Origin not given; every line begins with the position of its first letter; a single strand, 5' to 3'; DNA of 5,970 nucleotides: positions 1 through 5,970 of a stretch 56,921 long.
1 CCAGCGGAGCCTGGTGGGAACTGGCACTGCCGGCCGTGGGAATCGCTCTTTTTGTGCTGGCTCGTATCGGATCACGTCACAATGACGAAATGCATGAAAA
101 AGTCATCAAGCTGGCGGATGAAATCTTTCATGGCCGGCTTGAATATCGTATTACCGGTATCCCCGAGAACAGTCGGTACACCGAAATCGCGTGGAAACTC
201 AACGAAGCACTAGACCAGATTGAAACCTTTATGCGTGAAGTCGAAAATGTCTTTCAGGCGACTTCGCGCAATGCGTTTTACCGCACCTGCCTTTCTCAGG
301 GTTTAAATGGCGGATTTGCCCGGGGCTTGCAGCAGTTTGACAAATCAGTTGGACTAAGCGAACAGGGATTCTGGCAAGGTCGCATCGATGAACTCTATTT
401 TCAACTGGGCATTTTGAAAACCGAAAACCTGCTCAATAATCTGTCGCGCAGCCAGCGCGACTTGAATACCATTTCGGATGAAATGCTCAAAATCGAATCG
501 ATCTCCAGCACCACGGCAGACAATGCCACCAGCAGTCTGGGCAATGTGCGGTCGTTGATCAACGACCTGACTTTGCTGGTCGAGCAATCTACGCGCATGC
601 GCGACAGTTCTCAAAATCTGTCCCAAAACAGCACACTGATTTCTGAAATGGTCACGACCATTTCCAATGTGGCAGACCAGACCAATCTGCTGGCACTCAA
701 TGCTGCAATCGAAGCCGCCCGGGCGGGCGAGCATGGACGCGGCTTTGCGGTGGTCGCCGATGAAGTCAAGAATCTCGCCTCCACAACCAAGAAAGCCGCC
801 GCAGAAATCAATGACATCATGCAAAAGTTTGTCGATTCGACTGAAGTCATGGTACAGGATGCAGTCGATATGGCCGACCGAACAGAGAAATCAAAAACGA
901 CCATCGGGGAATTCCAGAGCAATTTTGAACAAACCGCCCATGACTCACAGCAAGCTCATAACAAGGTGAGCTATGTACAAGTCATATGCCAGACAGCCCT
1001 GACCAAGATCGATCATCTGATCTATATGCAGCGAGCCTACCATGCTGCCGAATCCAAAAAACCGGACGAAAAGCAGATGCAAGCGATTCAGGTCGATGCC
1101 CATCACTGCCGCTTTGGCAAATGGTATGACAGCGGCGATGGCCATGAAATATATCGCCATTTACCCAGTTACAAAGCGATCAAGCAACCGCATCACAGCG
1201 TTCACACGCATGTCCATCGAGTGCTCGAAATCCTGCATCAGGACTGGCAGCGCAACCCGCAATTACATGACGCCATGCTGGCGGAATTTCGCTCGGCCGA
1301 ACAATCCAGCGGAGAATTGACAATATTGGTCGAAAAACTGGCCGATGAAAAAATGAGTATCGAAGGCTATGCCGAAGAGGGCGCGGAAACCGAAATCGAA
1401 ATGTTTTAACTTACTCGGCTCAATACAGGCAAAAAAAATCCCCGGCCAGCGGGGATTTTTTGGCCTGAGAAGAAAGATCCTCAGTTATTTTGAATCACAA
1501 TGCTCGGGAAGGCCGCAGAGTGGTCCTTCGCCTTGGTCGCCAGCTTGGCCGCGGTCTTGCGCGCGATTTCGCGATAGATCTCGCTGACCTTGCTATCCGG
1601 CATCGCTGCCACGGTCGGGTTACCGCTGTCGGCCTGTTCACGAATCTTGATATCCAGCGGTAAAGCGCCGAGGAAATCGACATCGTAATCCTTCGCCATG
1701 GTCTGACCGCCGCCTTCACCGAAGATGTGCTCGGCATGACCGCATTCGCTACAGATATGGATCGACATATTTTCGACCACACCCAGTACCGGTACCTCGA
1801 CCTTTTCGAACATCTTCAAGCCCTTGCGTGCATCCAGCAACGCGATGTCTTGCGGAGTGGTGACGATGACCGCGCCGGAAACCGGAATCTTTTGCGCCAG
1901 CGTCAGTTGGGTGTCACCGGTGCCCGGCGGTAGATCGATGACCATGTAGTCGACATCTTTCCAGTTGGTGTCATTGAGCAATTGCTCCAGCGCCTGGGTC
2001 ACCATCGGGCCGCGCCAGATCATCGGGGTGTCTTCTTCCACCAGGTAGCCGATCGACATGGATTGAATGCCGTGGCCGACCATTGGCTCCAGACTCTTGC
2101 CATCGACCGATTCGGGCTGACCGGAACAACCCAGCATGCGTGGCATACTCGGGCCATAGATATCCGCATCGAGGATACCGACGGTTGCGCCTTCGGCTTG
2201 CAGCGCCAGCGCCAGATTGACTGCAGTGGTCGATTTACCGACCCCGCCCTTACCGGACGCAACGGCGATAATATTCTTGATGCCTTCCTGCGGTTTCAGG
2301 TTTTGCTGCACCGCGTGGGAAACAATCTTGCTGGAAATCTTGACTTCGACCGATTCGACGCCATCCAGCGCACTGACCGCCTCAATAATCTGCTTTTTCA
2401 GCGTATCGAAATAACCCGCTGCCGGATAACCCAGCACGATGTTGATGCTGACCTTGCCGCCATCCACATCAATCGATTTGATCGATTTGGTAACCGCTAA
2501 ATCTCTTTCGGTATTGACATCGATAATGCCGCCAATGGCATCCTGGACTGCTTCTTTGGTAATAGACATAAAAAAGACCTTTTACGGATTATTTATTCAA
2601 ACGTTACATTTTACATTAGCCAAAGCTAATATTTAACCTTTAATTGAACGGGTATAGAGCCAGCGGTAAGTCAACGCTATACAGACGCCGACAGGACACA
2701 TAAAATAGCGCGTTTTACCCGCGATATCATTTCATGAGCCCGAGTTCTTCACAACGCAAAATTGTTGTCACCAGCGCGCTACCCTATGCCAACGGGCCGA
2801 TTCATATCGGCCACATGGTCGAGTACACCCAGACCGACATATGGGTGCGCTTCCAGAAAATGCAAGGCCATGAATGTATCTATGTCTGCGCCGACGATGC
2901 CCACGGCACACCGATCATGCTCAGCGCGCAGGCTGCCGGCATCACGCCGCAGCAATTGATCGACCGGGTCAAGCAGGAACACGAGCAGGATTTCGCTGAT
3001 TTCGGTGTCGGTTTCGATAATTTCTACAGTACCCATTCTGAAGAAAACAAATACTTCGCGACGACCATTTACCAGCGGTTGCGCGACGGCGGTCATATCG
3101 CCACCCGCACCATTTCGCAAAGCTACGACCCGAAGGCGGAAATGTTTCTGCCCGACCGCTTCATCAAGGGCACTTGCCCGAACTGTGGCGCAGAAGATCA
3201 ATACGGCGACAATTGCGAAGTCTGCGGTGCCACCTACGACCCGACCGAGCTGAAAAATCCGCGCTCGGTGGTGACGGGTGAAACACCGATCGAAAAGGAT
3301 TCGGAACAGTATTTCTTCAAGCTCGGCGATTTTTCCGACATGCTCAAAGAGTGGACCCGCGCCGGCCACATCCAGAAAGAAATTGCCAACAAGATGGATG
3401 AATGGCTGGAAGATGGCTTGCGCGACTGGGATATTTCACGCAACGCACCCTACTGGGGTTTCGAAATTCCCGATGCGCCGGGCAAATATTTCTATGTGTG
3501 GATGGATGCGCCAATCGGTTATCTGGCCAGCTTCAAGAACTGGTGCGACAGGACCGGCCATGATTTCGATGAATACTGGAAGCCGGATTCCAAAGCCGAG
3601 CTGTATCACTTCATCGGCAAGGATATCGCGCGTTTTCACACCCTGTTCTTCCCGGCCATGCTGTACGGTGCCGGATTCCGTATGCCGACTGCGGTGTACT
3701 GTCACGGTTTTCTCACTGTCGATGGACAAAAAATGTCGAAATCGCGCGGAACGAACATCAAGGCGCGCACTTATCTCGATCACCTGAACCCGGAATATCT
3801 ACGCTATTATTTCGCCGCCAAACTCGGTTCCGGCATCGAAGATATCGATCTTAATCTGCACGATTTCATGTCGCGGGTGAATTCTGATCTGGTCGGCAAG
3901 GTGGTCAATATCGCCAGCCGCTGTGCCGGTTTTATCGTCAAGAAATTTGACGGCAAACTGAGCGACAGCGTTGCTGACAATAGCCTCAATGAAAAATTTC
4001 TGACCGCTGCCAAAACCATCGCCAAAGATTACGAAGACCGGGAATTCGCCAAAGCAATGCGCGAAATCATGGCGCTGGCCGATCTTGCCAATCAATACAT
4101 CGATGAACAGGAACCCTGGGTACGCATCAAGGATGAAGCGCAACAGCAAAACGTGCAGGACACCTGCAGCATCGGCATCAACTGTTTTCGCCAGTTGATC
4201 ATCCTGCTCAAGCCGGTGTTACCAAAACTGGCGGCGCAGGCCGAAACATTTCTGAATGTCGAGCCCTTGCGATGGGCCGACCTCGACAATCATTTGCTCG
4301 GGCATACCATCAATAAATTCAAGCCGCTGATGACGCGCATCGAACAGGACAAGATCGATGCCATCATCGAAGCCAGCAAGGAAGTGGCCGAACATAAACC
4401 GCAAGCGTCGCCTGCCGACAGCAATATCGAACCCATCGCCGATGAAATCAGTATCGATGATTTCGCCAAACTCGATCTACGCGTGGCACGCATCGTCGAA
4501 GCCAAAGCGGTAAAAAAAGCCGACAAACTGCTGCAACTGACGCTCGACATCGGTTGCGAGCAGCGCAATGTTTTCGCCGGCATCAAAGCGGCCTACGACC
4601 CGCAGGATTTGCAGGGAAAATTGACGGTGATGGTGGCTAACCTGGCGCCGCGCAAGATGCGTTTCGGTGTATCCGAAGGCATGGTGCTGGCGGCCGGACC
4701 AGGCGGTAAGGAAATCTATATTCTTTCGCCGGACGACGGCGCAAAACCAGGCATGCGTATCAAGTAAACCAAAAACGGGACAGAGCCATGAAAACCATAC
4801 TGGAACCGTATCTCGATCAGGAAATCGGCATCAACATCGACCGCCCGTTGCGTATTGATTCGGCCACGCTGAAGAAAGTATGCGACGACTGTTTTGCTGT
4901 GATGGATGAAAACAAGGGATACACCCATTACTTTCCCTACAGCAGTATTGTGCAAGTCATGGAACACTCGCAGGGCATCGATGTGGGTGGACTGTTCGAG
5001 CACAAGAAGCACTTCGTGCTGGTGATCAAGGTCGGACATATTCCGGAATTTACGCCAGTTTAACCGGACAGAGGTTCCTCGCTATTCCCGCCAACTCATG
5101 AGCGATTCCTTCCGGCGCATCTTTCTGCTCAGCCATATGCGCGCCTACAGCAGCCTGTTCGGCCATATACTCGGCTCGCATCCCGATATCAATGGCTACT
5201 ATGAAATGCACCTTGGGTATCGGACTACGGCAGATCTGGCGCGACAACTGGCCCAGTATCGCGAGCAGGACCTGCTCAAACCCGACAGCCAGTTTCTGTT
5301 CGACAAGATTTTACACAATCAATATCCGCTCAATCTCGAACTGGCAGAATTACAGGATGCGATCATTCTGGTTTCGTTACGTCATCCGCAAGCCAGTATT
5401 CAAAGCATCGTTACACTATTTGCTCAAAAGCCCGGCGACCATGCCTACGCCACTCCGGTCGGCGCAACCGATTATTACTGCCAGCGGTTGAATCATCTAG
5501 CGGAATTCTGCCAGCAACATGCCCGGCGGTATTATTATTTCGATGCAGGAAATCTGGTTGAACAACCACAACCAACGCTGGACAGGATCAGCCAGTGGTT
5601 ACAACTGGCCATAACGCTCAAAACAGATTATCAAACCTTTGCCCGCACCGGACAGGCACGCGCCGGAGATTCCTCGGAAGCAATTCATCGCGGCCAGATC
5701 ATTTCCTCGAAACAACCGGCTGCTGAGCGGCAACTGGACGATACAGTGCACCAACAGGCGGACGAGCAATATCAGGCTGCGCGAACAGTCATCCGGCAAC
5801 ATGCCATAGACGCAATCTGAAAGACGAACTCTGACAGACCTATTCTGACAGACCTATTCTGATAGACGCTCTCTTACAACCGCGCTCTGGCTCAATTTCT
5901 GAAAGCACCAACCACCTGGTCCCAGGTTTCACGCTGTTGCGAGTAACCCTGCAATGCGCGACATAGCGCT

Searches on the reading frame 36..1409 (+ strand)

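Call 9: search_protein_families(library=pfam, proteins=[window:36-1409:+], max_evalue=0.001)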
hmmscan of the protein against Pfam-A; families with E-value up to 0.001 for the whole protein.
window:36-1409:+ (457 aa): 3 families
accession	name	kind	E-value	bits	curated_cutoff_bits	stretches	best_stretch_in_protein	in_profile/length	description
PF00015.26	MCPsignal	-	9.5e-31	107.4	34.6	1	191-316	24-149/172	Methyl-accepting chemotaxis protein (MCP) signalling domain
PF13682.11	CZB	-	1.8e-14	54.3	29.4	1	327-397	1-64/64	Chemoreceptor zinc-binding domain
PF17925.6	TetR_C_20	-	0.00034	21.2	26.5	0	388-425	3-40/107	Tetracyclin repressor-like, C-terminal domain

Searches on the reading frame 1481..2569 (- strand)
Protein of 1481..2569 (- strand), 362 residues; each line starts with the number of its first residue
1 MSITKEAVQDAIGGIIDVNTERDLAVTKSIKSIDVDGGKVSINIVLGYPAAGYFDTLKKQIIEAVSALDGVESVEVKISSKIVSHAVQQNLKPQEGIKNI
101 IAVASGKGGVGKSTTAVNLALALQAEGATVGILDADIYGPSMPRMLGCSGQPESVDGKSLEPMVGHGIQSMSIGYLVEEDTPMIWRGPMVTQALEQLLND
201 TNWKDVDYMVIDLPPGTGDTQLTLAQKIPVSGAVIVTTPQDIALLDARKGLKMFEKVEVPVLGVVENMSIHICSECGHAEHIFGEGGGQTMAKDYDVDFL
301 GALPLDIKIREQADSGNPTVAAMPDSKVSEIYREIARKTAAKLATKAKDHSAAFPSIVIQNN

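Call 9: search_protein_families(library=pfam, proteins=[window:1481-2569:-], max_evalue=0.001)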
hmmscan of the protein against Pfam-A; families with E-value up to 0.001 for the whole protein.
window:1481-2569:- (362 aa): 7 families
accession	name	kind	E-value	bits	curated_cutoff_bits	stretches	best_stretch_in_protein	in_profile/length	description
PF10609.15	ParA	-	2.8e-106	354.9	27.1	1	97-338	2-244/246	NUBPL iron-transfer P-loop NTPase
PF01883.24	FeS_assembly_P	-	3.6e-16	59.6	23.5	1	5-76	1-73/73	Iron-sulfur cluster assembly protein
PF01656.29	CbiA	-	9.7e-12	45.4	25.4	1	101-268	1-82/125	CobQ/CobB/MinD/ParA nucleotide binding domain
PF13614.12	AAA_31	-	2.2e-10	41.2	27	1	99-137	2-40/177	AAA domain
PF09140.17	MipZ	-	5.9e-10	39.3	20.7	1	100-226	2-119/262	ATPase MipZ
PF00142.24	Fer4_NifH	-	9.7e-07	29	25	1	105-340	6-245/271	4Fe-4S iron sulfur cluster binding proteins, NifH/frxC family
PF25199.1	nSTAND_NTPase5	-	0.0005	20.3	34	1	83-136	25-79/145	Novel STAND NTPase 5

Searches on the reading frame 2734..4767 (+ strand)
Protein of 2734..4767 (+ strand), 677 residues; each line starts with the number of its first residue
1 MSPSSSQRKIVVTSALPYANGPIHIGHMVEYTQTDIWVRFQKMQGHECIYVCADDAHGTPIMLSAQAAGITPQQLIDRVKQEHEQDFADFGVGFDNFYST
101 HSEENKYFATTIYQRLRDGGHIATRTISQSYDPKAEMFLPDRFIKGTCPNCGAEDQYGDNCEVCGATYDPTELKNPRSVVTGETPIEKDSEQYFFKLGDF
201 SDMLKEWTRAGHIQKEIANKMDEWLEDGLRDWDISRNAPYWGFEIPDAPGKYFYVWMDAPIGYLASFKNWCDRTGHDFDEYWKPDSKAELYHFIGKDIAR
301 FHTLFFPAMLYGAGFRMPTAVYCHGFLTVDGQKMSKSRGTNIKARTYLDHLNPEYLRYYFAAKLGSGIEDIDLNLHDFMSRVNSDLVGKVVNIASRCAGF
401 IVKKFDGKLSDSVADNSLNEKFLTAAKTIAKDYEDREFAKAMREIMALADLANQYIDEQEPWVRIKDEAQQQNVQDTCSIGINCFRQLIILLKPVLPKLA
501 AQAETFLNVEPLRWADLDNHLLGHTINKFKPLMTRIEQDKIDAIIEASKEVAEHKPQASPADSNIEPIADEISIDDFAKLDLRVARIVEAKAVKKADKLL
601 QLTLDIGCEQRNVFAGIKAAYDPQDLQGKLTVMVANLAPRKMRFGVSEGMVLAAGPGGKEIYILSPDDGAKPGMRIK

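Call 9: search_protein_families(library=pfam, proteins=[window:2734-4767:+], max_evalue=0.001)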
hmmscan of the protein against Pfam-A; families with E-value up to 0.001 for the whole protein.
window:2734-4767:+ (677 aa): 7 families
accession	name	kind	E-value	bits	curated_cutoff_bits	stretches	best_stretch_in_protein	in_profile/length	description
PF09334.17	tRNA-synt_1g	-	6.4e-157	522.7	20.1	1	10-397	1-390/391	tRNA synthetases class I (M)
PF01588.26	tRNA_bind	-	1.7e-25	89.4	27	1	582-674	1-95/96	Putative tRNA binding domain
PF00133.28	tRNA-synt_1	-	3.8e-21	75.8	22.7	2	8-246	23-244/414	tRNA synthetases class I (I, L, M and V)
PF19303.5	Anticodon_3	-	7.1e-10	39.4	23.5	1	414-528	10-127/152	Anticodon binding domain of methionyl tRNA ligase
PF01406.26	tRNA-synt_1e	-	2.3e-09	37.5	27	1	324-362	244-282/301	tRNA synthetases class I (C) catalytic domain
PF08264.19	Anticodon_1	-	4.8e-07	30.2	25.1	1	418-501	4-84/148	Anticodon-binding domain of tRNA ligase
PF01921.24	tRNA-synt_1f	-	2.8e-05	23.7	27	0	315-363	264-312/360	tRNA synthetases class I (K)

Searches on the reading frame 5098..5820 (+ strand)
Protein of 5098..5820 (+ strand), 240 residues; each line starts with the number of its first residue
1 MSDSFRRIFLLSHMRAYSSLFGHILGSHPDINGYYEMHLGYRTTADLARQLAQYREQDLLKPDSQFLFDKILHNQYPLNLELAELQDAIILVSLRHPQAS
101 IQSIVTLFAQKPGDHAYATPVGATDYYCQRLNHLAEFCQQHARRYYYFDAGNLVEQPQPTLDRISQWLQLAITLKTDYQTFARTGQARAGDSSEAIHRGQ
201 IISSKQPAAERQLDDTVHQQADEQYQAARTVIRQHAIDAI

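Call 9: search_protein_families(library=pfam, proteins=[window:5098-5820:+], max_evalue=0.001)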
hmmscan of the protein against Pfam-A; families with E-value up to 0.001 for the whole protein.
window:5098-5820:+ (240 aa): 1 family
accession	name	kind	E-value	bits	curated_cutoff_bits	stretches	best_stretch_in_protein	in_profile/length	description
PF13469.12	Sulfotransfer_3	-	7.5e-11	43.1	27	1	61-171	98-213/216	Sulfotransferase family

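Call 42: find_homologous_proteins(query=window:5098-5820:+)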
Query window:5098-5820:+ (240 aa): 478 proteins with E <= 0.001 among 838 candidates; the best 120 are listed.
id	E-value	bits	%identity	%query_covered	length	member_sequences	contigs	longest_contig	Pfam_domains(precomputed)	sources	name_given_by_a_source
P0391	1.2e-155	534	100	100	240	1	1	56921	PF13469.13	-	-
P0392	4.5e-78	280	57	100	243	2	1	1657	PF13469.13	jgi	-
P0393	8.0e-75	269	55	100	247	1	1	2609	PF13469.13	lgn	-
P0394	2.1e-72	261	52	100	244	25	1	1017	-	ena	-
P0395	1.7e-71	258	51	98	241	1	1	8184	PF13469.13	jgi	-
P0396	5.0e-71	257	51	98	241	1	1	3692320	PF13469.13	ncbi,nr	ncbi:MAG: hypothetical protein L3K52_15615 [Candidatus Thiothrix sulfatifontis]|nr:MAG: hypothetical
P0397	6.1e-71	257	53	99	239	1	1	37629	PF13469.13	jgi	jgi:hypothetical protein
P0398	1.0e-70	256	51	100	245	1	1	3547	PF13469.13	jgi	jgi:hypothetical protein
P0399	1.2e-70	256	51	100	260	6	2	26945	PF13469.13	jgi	jgi:hypothetical protein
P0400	2.7e-70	254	52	100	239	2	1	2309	PF13469.13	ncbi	-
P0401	4.4e-70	254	56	85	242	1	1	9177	PF13469.13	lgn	-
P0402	3.6e-69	251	52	100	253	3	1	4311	PF13469.13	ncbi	-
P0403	3.7e-69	251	54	89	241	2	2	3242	PF13469.13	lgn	-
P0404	5.5e-68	247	53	95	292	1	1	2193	PF13469.13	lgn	-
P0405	1.3e-67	246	51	99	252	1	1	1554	PF13469.13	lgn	-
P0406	2.7e-67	245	51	97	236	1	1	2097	PF13469.13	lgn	-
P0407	4.6e-67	244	51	99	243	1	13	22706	PF13469.13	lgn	-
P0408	4.8e-67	244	52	97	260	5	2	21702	PF13469.13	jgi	jgi:hypothetical protein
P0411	9.7e-66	240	49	98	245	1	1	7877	PF13469.13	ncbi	-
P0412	1.2e-65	239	52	97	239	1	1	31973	PF13469.13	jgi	jgi:hypothetical protein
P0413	1.8e-65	239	51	97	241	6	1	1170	PF13469.13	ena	-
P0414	1.9e-65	239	50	100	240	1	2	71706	PF13469.13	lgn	-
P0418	6.4e-65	237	53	85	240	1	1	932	PF13469.13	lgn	-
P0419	7.1e-65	237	50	100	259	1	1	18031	PF13469.13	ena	-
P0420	8.3e-65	237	49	99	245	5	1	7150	PF13469.13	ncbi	ncbi:MAG: hypothetical protein WCB97_10550 [Thiobacillus sp.]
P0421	1.2e-64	236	49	98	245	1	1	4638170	PF13469.13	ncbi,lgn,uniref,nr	ncbi:hypothetical protein [Thiothrix nivea]|uniref:Sulfotransferase family protein n=1 Tax=Thiothrix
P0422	1.7e-64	236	51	97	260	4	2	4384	PF13469.13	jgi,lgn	jgi:hypothetical protein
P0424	2.2e-64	235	48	97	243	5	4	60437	PF13469.13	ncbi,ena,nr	ncbi:MAG: hypothetical protein HOG41_21905 [Gammaproteobacteria bacterium]|nr:hypothetical protein [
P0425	5.2e-64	234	49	100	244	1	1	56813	PF13469.13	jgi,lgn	jgi:hypothetical protein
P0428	1.1e-63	233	49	99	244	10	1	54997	PF13469.13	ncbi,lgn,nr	ncbi:MAG: hypothetical protein JG718_10935 [Candidatus Thiothrix moscowensis]|nr:hypothetical protei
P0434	1.8e-63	232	49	100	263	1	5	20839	PF13469.13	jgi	jgi:hypothetical protein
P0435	1.8e-63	232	47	98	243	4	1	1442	PF13469.13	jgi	jgi:hypothetical protein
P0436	1.9e-63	232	50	98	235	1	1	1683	PF13469.13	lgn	-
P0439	2.4e-63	232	49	100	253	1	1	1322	PF13469.13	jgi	-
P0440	2.4e-63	232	48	99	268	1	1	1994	PF13469.13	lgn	-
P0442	2.5e-63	232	51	95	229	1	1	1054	PF13469.13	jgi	jgi:hypothetical protein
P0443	3.5e-63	231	49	99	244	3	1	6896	PF13469.13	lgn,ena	-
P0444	3.9e-63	231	47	100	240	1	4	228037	PF13469.13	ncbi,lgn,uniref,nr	ncbi:sulfotransferase [Candidatus Thiothrix sp. Deng01]|uniref:Sulfotransferase n=1 Tax=Candidatus T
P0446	4.3e-63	231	49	100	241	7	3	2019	PF13469.13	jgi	jgi:hypothetical protein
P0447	4.6e-63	231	49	100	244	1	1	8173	PF13469.13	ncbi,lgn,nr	ncbi:hypothetical protein TI03_00850 [Achromatium sp. WMS1]|nr:hypothetical protein TI03_00850 [Achr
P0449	4.7e-63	231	49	99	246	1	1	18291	PF13469.13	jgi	jgi:hypothetical protein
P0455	7.8e-63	230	51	97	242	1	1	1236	PF13469.13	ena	-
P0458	1.1e-62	230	48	97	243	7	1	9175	PF13469.13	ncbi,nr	ncbi:MAG: hypothetical protein HOG41_22365 [Gammaproteobacteria bacterium]|nr:hypothetical protein [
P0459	1.1e-62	230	49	99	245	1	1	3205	PF13469.13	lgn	-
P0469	5.0e-62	227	49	100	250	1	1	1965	PF13469.13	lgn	-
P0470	5.1e-62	227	48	99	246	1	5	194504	PF13469.13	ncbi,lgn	ncbi:MAG: hypothetical protein R3E93_00375 [Thiothrix sp.]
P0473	6.8e-62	227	48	100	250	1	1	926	PF13469.13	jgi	jgi:hypothetical protein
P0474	7.3e-62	227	51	93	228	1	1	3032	PF13469.13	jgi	jgi:hypothetical protein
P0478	1.1e-61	226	48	99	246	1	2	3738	PF13469.13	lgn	-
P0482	1.6e-61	226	51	94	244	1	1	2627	PF13469.13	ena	-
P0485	1.8e-61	226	49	100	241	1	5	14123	PF13469.13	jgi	jgi:hypothetical protein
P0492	2.5e-61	225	48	99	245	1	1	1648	PF13469.13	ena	-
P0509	6.5e-61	224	47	100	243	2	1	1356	PF13469.13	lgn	-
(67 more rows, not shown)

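Call 45: search_solved_structures(query=A4, max_evalue=10, show_alignments=2)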
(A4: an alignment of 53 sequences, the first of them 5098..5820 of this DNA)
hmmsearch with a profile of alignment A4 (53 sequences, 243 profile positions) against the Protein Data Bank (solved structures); distinct sequences matched with E-value up to 10: 0.

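Call 50: predict_structure(alignment_id=A4)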
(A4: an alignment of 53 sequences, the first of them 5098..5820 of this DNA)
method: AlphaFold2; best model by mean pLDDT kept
length: 240 residues; sequences in the alignment: 53
mean_pLDDT: 87.9   pTM: 0.87
mean pLDDT of the five models: 87.9, 87.7, 86.3, 85.9, 84.6
residues with pLDDT >= 90: 142; 70-90: 75; 50-70: 21; < 50: 2
segments of 3 or more residues with pLDDT < 50: none
pLDDT, mean of each block of 10 residues (from residue 1): 81 81 93 82 93 89 92 83 94 92 88 88 94 95 96 92 97 92 69 78 62 85 97 97
secondary structure, 60 per line:
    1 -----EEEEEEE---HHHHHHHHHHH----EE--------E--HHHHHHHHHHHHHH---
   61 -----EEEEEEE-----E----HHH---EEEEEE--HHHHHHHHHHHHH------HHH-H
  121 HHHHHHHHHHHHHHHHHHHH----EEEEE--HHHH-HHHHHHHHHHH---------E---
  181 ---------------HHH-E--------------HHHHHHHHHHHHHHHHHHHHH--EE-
elements in order: E6-12 H16-26 H44-57 E66-72 E89-94 H97-109 H120-140 E145-149 H152-155 H157-167 H215-235

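Call 52: fold_search(model_id=the predicted structure, library=pdb)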
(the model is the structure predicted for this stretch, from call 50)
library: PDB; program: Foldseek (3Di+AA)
matches with E <= 10: 1115; with E <= 0.001: 47
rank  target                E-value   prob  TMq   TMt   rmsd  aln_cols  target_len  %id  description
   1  8w5z_A                4.0e-07  1.00  0.49  0.36  15.2       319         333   14  Crystal structure of tick tyrosylprotein sulfotransferase reveals the activation mechanism of tick anticoagulant prote (released 2024-04-10)
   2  4gbm                  4.8e-07  1.00  0.51  0.44  10.5       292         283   15  Sulfotransferase Domain from the Curacin Biosynthetic Pathway (released 2012-10-17)
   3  9wwe                  7.4e-07  1.00  0.49  0.39   7.0       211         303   14  Crystal structure of human tyrosylprotein sulfotransferase 2 (TPST2) in cation-bound state (released 2025-12-31)
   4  5wrj_C                1.5e-06  1.00  0.59  0.53   7.8       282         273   13  Crystal structure of human tyrosylprotein sulfotransferase-1 complexed with PAP and gastrin peptide (released 2017-09-06)
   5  5wrj_A                2.0e-06  1.00  0.54  0.48  10.4       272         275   12  Crystal structure of human tyrosylprotein sulfotransferase-1 complexed with PAP and gastrin peptide (released 2017-09-06)
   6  6xl8_A                2.8e-06  1.00  0.51  0.48   8.0       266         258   15  Crystal structure of 3-O-Sulfotransferase isoform 3 in complex with 8mer oligosaccharide with no 6S sulfation (released 2021-06-23)
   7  6xkg_A                3.0e-06  1.00  0.51  0.48   7.8       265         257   15  Crystal structure of 3-O-Sulfotransferase isoform 3 in complex with 8mer oligosaccharide with 6S sulfation (released 2021-06-23)
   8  1nst                  3.4e-06  1.00  0.53  0.47   7.7       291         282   13  THE SULFOTRANSFERASE DOMAIN OF HUMAN HAPARIN SULFATE N-DEACETYLASE/N-SULFOTRANSFERASE (released 1999-09-16)
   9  1t8t_A                3.6e-06  1.00  0.49  0.45   8.0       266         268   14  Crystal Structure of human 3-O-Sulfotransferase-3 with bound PAP (released 2004-08-31)
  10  1vkj_C                3.6e-06  1.00  0.49  0.47   8.1       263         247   15  Crystal structure of heparan sulfate 3-O-sulfotransferase isoform 1 in the presence of PAP (released 2004-06-01)
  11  3ap1_B                3.9e-06  1.00  0.49  0.41   6.8       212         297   15  Crystal structure of human tyrosylprotein sulfotransferase-2 complexed with PAP and C4 peptide (released 2011-10-26)
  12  6xl8_B                3.9e-06  1.00  0.51  0.48   8.3       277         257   15  Crystal structure of 3-O-Sulfotransferase isoform 3 in complex with 8mer oligosaccharide with no 6S sulfation (released 2021-06-23)
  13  3ap3_A                4.1e-06  1.00  0.48  0.41  10.8       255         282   14  Crystal structure of human tyrosylprotein sulfotransferase-2 complexed with PAP (released 2011-10-26)
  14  3ap1_A                4.9e-06  1.00  0.48  0.39   6.7       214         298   14  Crystal structure of human tyrosylprotein sulfotransferase-2 complexed with PAP and C4 peptide (released 2011-10-26)
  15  1zrh                  5.6e-06  1.00  0.51  0.48   7.8       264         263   15  Crystal structure of Human heparan sulfate glucosamine 3-O-sulfotransferase 1 in complex with PAP (released 2005-06-07)
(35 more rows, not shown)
